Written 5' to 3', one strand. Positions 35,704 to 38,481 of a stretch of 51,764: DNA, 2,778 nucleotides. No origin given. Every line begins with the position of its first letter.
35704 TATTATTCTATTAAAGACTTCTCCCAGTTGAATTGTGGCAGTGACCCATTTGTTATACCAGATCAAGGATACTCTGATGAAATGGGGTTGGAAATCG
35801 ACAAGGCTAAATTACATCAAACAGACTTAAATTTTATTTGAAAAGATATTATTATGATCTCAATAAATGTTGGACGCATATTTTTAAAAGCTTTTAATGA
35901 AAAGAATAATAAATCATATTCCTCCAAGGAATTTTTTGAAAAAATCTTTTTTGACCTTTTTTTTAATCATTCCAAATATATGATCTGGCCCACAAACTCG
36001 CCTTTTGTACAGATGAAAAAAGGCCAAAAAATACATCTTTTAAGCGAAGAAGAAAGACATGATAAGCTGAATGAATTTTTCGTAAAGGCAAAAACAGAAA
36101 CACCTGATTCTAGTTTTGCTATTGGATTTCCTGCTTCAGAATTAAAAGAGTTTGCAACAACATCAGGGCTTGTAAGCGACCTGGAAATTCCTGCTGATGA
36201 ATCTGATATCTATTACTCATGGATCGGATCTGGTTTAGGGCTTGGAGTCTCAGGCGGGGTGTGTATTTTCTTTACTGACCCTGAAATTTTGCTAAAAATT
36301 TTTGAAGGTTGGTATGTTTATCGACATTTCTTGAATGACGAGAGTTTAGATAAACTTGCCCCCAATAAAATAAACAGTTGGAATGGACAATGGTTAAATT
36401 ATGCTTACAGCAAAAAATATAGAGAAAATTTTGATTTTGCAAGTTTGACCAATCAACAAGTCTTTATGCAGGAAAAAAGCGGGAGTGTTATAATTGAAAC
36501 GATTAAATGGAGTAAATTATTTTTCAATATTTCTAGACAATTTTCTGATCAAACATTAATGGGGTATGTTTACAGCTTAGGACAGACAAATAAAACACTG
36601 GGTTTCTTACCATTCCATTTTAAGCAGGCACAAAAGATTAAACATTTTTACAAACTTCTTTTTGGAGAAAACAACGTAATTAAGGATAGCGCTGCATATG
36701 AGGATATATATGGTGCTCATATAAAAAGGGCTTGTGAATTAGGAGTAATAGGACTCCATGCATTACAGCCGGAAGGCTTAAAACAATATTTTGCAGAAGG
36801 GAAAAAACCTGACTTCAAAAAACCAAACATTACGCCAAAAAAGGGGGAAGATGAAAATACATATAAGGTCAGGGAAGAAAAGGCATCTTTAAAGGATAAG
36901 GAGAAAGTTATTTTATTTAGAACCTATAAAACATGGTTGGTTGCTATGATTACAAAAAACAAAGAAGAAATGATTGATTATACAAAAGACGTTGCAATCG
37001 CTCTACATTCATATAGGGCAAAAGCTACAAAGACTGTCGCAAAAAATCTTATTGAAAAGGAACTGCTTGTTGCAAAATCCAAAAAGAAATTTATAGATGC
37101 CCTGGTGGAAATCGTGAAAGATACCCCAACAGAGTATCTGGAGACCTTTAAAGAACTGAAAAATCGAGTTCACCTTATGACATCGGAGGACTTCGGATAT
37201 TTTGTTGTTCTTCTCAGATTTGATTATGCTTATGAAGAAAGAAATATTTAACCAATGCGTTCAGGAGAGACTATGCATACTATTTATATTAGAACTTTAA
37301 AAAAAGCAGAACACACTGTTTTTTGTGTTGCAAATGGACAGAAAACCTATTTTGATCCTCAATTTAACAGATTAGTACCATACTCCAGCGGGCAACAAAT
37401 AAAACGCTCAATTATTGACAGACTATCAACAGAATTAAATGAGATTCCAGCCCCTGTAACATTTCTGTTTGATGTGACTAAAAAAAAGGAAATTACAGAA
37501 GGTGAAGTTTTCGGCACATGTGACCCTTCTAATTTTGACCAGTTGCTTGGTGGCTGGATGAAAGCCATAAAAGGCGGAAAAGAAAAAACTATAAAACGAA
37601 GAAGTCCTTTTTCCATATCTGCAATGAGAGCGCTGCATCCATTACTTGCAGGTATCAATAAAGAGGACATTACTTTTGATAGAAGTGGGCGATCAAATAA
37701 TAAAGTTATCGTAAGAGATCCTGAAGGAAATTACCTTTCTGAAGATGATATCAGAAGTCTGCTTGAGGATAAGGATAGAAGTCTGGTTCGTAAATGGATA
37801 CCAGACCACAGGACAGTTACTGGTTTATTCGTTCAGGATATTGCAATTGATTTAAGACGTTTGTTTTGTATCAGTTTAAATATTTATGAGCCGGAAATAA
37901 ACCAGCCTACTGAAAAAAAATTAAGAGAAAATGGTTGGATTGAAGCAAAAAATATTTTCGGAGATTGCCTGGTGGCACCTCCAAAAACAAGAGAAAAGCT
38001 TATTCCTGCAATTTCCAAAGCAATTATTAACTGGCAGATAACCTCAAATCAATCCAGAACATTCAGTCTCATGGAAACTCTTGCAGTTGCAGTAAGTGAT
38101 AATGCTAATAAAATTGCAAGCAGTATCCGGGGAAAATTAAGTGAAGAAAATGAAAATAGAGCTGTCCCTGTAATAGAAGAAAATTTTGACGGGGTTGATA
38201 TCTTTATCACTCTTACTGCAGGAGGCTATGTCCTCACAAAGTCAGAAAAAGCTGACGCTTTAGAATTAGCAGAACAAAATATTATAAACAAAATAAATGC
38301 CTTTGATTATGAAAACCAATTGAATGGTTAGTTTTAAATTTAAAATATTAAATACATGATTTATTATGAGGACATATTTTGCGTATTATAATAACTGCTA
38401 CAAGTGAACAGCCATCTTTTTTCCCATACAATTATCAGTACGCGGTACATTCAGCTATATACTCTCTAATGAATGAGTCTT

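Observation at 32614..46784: The entire CRISPR-Cas island is bracketed by ~100-bp direct repeats that duplicate a gene-gene junction and differ mainly by synonymous changes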

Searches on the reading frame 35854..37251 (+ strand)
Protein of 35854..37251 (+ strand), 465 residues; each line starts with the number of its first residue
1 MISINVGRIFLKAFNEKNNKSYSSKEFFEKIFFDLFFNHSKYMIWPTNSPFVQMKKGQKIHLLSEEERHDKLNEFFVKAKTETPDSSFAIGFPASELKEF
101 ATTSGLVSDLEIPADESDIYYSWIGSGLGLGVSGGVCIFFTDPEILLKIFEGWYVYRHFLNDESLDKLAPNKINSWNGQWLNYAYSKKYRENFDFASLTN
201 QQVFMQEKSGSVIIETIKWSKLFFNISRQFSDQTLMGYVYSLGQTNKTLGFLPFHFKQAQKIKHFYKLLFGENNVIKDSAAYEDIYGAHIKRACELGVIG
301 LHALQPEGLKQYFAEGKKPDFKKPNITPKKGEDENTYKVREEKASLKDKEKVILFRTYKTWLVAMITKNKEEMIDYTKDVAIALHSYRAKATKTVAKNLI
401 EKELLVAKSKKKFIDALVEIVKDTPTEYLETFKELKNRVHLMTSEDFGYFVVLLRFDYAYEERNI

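Call 7: search_protein_families(library=pfam, proteins=[window:35854-37251:+], max_evalue=0.01)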
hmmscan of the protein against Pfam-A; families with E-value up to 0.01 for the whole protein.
window:35854-37251:+ (465 aa): 0 families

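Call 8: search_protein_families(library=ncbifam, proteins=[window:35854-37251:+], max_evalue=0.01)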
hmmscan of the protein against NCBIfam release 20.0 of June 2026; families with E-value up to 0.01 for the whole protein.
window:35854-37251:+ (465 aa): 0 families

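Call 22: find_homologous_proteins(query=window:35854-37251:+)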
Query window:35854-37251:+ (465 aa): 1669 proteins with E <= 0.001 among 8000 candidates; the best 120 are listed.
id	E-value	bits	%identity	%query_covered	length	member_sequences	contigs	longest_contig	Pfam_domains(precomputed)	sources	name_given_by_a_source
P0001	0.0e+0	1049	100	100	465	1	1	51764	-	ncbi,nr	ncbi:MAG: hypothetical protein HF982_11135 [Desulfobacteraceae bacterium]|nr:hypothetical protein [D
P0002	5.3e-289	977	92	100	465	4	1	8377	-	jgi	jgi:hypothetical protein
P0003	9.6e-286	966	91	100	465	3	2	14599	-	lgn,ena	-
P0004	8.9e-284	960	90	100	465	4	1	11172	-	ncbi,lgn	-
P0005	1.7e-282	955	91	100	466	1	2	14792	-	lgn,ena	-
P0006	2.6e-282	955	91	100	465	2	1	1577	-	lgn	-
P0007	1.6e-280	949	90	100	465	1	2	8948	-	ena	-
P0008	1.0e-278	943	89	100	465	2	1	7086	-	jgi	jgi:hypothetical protein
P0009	8.4e-276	933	89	100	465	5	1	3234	-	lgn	-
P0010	5.1e-274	927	88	100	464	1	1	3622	-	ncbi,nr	ncbi:MAG: hypothetical protein U9P70_02340, partial [Patescibacteria group bacterium]|nr:hypothetica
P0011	1.6e-271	919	87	100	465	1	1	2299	-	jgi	-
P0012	1.1e-269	913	86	100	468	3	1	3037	-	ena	-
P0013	6.3e-268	907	86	100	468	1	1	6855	-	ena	-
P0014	2.0e-264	896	83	100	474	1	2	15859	-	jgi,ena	-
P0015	3.9e-259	878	82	100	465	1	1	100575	-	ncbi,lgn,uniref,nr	ncbi:conserved hypothetical protein [Candidatus Desulfarcum epimagneticum]|uniref:Uncharacterized pr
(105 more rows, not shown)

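Call 23: find_encoding_contigs(protein=P0003, flank=10000, max_places=4)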
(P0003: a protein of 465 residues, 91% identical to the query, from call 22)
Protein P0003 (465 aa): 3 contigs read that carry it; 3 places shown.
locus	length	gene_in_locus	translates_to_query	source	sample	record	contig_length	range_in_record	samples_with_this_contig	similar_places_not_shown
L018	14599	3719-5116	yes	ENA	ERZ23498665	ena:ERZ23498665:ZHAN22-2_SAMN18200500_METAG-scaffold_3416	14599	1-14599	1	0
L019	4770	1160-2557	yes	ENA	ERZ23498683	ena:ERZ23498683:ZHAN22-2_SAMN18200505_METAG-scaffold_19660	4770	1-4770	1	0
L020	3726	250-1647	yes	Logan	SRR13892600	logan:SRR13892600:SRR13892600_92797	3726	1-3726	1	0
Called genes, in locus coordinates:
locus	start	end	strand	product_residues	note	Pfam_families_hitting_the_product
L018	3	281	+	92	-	?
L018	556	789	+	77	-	PF21350:Cas6_I-A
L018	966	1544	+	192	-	-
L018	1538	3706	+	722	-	PF01966:HD (weak), PF00270:DEAD, PF00271:Helicase_C (weak), PF22590:Cas3-like_C_2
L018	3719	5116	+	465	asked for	-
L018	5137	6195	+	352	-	-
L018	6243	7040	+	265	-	PF21350:Cas6_I-A, PF01881:Cas_Cas6_C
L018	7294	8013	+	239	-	PF12686:DUF3800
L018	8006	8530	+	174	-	-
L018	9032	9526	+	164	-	PF01930:Cas_Cas4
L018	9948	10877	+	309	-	PF01867:Cas_Cas1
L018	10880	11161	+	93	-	PF09827:CRISPR_Cas2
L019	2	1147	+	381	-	?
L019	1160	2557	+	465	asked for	-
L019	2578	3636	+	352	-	-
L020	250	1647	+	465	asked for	-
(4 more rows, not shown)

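Call 24: find_encoding_contigs(protein=P0005, flank=10000, max_places=4)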
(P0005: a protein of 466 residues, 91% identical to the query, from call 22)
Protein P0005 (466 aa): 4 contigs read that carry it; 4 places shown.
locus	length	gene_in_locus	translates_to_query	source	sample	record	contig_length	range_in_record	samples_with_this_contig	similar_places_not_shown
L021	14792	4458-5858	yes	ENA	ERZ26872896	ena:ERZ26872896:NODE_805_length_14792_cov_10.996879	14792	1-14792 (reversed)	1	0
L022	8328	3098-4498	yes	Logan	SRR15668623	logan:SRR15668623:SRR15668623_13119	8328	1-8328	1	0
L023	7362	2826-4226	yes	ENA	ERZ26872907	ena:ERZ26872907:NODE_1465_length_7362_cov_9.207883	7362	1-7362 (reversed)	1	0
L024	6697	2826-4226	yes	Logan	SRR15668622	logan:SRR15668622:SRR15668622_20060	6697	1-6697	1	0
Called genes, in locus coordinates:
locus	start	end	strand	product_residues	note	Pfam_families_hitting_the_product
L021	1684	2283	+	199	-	-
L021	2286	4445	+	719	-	PF01966:HD (weak), PF18019:Cas3_HD (weak), PF00270:DEAD, PF00271:Helicase_C (weak), PF22590:Cas3-like_C_2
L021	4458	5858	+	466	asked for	-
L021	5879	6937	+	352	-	-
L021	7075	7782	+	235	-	PF01881:Cas_Cas6_C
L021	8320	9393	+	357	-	PF13173:AAA_14, PF13635:DUF4143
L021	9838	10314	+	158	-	-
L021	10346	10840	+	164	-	PF01930:Cas_Cas4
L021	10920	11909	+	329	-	PF01867:Cas_Cas1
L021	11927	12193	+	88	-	PF09827:CRISPR_Cas2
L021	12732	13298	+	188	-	-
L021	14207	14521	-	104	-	-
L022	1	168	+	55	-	?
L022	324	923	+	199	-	-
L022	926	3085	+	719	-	PF01966:HD (weak), PF18019:Cas3_HD (weak), PF00270:DEAD, PF00271:Helicase_C (weak), PF22590:Cas3-like_C_2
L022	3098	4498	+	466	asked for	-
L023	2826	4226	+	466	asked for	-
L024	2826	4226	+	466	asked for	-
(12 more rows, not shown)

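Call 25: find_encoding_contigs(protein=P0004, flank=10000, max_places=4)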
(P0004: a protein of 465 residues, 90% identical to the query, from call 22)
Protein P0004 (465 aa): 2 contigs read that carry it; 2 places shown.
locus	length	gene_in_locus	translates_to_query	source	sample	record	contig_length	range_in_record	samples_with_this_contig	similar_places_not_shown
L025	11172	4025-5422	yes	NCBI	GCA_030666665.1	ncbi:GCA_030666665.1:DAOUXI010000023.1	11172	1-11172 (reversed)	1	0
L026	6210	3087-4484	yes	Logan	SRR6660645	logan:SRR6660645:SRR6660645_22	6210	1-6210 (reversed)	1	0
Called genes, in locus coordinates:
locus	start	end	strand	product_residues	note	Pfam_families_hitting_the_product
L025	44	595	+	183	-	PF10543:ORF6N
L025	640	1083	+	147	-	-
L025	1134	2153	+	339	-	-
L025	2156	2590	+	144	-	PF02661:Fic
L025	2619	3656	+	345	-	PF00271:Helicase_C (weak), PF22590:Cas3-like_C_2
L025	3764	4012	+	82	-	-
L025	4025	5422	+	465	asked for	-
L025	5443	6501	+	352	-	-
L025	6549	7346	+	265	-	PF21350:Cas6_I-A, PF01881:Cas_Cas6_C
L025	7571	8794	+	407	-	PF04326:SLFN_AlbA_2, PF13749:HATPase_c_4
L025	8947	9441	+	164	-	PF01930:Cas_Cas4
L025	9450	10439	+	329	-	PF01867:Cas_Cas1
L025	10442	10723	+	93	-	PF09827:CRISPR_Cas2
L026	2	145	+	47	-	?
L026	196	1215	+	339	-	-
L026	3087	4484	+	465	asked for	-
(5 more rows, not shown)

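Call 42: find_encoding_contigs(protein=P0002, flank=10000, max_places=4)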
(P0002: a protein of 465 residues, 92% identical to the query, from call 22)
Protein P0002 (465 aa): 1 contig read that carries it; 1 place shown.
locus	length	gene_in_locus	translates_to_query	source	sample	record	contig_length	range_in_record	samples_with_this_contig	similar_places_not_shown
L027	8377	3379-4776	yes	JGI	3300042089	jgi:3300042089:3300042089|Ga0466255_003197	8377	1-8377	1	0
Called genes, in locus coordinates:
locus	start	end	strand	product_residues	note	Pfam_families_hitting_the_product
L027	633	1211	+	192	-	-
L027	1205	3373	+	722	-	PF01966:HD, PF18019:Cas3_HD (weak), PF00270:DEAD, PF00271:Helicase_C (faint), PF22590:Cas3-like_C_2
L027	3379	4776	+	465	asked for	-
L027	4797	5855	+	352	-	-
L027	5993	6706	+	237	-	PF21350:Cas6_I-A (weak), PF01881:Cas_Cas6_C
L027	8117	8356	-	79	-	-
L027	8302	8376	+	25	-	?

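Call 43: find_encoding_contigs(protein=P0007, flank=10000, max_places=4)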
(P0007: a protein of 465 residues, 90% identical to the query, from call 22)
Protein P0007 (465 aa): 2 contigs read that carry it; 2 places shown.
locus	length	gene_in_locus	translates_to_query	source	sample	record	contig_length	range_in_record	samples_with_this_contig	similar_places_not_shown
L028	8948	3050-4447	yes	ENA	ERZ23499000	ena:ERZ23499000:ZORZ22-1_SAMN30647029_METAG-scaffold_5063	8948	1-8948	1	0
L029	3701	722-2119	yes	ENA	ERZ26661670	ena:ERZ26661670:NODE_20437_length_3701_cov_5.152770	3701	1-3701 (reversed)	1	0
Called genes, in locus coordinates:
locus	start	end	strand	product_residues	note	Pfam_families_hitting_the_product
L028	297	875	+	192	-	-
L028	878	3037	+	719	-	PF01966:HD (weak), PF00270:DEAD (weak), PF00271:Helicase_C (weak), PF22590:Cas3-like_C_2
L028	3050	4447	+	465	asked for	-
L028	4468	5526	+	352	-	-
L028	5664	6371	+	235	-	PF01881:Cas_Cas6_C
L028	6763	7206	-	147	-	-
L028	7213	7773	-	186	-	PF13274:SocA_Panacea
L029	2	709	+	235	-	?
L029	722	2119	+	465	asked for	-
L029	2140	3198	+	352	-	-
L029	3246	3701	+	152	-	?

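Call 48: find_related_loci(query=window:35854-37251:+, collection=viral_contigs, flank=10000)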
Query window:35854-37251:+ (465 aa) in viral_contigs; peptide patterns used: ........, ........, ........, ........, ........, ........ (x = any residue, [..] = any of these).
26 stretches matched a pattern, but none encodes a relative of the query by tblastn (E <= 1e-3).

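Call 61: find_encoding_contigs(protein=P0015, flank=10000, max_places=3)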
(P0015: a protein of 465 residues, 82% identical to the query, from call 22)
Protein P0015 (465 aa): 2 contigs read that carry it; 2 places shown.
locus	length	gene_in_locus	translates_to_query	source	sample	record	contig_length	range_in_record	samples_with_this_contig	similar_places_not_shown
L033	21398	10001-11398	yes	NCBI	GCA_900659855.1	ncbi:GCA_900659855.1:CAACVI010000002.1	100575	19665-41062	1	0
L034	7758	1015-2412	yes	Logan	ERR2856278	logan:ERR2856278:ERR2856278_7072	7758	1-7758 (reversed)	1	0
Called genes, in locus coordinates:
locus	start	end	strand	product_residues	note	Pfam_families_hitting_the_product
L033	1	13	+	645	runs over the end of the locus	PF00012:HSP70, PF06723:MreB_Mbl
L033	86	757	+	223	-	PF03548:LolA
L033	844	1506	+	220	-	-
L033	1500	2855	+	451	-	PF12838:Fer4_7 (weak), PF13183:Fer4_8, PF13187:Fer4_9 (weak), PF13534:Fer4_17, PF02754:CCG (weak)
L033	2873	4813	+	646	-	PF04055:Radical_SAM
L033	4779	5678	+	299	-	PF02810:SEC-C, PF00557:Peptidase_M24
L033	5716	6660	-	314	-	PF04055:Radical_SAM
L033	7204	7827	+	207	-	-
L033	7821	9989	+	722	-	PF01966:HD (weak), PF00270:DEAD, PF00271:Helicase_C (weak), PF22590:Cas3-like_C_2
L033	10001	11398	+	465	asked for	-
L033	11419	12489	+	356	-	-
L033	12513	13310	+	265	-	PF21350:Cas6_I-A, PF01881:Cas_Cas6_C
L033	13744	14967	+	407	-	PF04326:SLFN_AlbA_2, PF13749:HATPase_c_4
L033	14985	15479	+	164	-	PF01930:Cas_Cas4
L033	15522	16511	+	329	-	PF01867:Cas_Cas1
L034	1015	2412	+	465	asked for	-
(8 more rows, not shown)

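Call 62: find_encoding_contigs(protein=P0014, flank=10000, max_places=3)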
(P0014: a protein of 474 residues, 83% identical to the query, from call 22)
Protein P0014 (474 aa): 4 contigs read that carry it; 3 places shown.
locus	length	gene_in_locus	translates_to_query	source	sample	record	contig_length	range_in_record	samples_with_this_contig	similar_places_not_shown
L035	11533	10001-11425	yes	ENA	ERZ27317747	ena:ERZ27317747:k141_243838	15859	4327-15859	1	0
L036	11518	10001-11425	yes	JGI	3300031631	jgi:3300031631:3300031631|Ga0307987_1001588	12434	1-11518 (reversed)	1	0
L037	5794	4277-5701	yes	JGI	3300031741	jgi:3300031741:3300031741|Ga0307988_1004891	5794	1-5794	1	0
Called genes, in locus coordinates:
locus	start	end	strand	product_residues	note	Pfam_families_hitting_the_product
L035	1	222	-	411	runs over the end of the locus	PF02771:Acyl-CoA_dh_N, PF00441:Acyl-CoA_dh_1, PF08028:Acyl-CoA_dh_2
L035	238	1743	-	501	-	PF02771:Acyl-CoA_dh_N, PF02770:Acyl-CoA_dh_M, PF00441:Acyl-CoA_dh_1, PF08028:Acyl-CoA_dh_2 (faint), PF00441:Acyl-CoA_dh_1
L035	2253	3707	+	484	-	PF01370:Epimerase, PF05368:NmrA, PF13460:NAD_binding_10, PF11066:DUF2867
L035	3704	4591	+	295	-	PF03851:UvdE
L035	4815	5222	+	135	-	PF00903:Glyoxalase, PF18029:Glyoxalase_6 (weak)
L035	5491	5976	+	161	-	PF07386:DUF1499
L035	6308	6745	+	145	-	PF01243:PNPOx_N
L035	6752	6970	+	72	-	-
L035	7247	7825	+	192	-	-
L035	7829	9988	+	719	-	PF01966:HD (weak), PF18019:Cas3_HD (weak), PF00270:DEAD, PF00271:Helicase_C (faint), PF22590:Cas3-like_C_2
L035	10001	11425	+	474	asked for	-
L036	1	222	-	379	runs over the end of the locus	?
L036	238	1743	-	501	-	PF02771:Acyl-CoA_dh_N, PF02770:Acyl-CoA_dh_M, PF00441:Acyl-CoA_dh_1, PF08028:Acyl-CoA_dh_2 (faint), PF00441:Acyl-CoA_dh_1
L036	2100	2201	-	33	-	-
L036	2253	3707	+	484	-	PF01370:Epimerase, PF05368:NmrA, PF13460:NAD_binding_10, PF11066:DUF2867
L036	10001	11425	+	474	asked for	-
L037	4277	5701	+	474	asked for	-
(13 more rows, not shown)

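Call 64: search_protein_families(library=padloc, proteins=[window:35854-37251:+], max_evalue=0.001)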
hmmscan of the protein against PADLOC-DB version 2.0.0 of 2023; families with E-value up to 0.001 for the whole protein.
window:35854-37251:+ (465 aa): 1 family
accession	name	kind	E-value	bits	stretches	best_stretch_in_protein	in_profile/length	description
PDLC01511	Cas8b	-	2.6e-162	538.5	2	1-328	1-310/419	CAS-I-B; effector_LS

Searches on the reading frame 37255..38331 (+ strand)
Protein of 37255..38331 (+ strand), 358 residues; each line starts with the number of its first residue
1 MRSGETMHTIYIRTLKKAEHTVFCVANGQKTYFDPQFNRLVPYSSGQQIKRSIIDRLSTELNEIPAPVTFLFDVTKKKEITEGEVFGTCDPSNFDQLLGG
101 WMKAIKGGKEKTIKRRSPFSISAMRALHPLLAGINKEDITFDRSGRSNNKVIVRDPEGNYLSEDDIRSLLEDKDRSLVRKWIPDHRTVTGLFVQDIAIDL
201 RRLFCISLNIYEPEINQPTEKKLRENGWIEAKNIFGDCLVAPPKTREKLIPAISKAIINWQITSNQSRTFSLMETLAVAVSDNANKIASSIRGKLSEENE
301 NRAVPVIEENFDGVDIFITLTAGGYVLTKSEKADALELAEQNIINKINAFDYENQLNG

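Call 7: search_protein_families(library=pfam, proteins=[window:37255-38331:+], max_evalue=0.01)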
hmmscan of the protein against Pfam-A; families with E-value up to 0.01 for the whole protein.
window:37255-38331:+ (358 aa): 0 families

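Call 8: search_protein_families(library=ncbifam, proteins=[window:37255-38331:+], max_evalue=0.01)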
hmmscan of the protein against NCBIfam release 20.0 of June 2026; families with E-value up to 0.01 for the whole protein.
window:37255-38331:+ (358 aa): 2 families
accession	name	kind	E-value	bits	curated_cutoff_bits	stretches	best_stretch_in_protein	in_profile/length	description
TIGR02585.1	cas_Cst2_DevR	exception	2.3e-06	26.9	72.75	1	39-129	31-115/321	type I-B CRISPR-associated protein Cas7/Cst2/DevR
TIGR01875.1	cas_MJ0381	subfamily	4e-05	22.8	67.3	1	38-144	34-139/240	DevR family CRISPR-associated autoregulator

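Call 64: search_protein_families(library=padloc, proteins=[window:37255-38331:+], max_evalue=0.001)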
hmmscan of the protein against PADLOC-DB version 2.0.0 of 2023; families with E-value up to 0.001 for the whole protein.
window:37255-38331:+ (358 aa): 5 families
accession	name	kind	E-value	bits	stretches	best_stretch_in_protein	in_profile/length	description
PDLC01493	Cas7b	-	5.6e-179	592.9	1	7-356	1-347/347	CAS-I-B; effector_G7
PDLC00961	Cas7b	-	6e-07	26.9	1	39-129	31-115/321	"CRISPR-associated protein Cas7/Cst2/DevR, subtype I-B/TNEAP"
PDLC01263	Cas7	-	1.6e-06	26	1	38-137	30-113/205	CAS-I; effector_G7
PDLC00960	Cas7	-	1.1e-05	22.8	1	38-144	34-139/240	CRISPR-associated autoregulator DevR family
PDLC01300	Cas7b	-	0.00013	19.4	1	39-130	30-107/266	CAS-I-B; effector_G7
